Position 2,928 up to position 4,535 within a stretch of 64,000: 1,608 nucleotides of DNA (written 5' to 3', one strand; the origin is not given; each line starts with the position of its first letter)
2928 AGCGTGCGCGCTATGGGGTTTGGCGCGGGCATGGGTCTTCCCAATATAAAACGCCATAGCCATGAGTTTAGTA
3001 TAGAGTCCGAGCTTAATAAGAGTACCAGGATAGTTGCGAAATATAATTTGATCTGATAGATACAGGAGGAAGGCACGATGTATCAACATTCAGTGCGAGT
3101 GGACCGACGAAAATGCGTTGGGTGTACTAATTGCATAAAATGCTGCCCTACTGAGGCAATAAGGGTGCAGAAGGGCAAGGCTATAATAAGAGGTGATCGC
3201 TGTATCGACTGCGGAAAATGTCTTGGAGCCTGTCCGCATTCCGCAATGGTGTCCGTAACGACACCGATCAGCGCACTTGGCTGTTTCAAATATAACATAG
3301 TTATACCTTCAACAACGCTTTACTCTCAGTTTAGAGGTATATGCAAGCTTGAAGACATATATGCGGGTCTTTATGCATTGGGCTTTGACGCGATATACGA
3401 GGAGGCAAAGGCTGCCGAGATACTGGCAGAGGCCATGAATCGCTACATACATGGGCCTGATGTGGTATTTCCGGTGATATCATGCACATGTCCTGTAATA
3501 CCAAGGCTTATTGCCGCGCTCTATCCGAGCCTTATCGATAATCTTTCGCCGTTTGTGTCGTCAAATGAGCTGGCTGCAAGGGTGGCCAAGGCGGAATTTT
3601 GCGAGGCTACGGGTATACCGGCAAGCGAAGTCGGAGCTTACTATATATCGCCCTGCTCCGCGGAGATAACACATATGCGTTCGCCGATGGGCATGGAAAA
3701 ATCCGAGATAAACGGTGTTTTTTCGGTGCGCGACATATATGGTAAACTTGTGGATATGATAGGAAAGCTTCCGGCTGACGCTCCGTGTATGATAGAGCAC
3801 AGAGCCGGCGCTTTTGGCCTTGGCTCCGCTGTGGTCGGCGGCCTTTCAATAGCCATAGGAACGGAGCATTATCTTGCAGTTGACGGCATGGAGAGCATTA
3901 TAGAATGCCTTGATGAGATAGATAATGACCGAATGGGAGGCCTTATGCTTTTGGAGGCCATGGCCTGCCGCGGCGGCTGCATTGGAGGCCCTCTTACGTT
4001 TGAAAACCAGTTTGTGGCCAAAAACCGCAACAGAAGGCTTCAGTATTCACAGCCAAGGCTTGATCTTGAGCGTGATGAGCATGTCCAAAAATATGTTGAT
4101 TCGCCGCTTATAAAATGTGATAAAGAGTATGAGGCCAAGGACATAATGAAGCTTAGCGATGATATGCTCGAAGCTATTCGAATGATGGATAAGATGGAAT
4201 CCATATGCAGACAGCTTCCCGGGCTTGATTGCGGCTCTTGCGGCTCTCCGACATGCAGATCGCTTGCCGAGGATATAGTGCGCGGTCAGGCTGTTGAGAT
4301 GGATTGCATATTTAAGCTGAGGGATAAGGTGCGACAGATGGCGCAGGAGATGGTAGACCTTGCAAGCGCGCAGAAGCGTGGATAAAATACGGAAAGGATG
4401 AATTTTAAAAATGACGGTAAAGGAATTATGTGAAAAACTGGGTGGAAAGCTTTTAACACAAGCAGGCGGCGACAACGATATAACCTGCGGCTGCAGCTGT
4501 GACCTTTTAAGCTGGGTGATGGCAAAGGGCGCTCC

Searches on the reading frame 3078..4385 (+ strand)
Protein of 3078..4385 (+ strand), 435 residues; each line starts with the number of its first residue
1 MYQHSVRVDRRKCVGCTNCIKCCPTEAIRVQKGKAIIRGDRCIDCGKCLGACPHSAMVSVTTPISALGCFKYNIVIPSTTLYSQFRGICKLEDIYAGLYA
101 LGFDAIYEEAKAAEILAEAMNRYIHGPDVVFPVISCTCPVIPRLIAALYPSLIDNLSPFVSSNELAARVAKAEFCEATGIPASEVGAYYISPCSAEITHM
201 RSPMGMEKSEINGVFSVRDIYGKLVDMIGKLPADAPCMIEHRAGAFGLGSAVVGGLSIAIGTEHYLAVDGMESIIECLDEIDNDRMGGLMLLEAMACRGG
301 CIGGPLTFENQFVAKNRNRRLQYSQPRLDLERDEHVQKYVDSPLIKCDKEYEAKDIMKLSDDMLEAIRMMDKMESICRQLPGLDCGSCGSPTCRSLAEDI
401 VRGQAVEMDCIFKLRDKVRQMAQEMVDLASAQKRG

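Call 62: search_protein_families(library=pfam, proteins=[window:3078-4385:+], max_evalue=0.00001)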
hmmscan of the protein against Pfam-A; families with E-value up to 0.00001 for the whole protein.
window:3078-4385:+ (435 aa): 7 families
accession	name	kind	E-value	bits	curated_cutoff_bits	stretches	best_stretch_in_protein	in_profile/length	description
PF02906.19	Fe_hyd_lg_C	-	8.7e-20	71.8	22.1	1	92-305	28-245/245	Iron only hydrogenase large subunit, C-terminal domain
PF04060.18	FeS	-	1.8e-12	47.2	23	1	380-412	1-33/33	Putative Fe-S cluster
PF13187.11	Fer4_9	-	7.2e-08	32.8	27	1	12-57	1-52/52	4Fe-4S dicluster domain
PF13237.11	Fer4_10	-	8.3e-08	32.5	25.5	1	6-53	2-53/53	4Fe-4S dicluster domain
PF12837.12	Fer4_6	-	1.6e-07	31.4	25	0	6-28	2-24/24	4Fe-4S binding domain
PF12838.12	Fer4_7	-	6.4e-07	30.2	27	1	12-56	1-52/52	4Fe-4S dicluster domain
PF14697.11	Fer4_21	-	1.1e-06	29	35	0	35-58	1-24/59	4Fe-4S dicluster domain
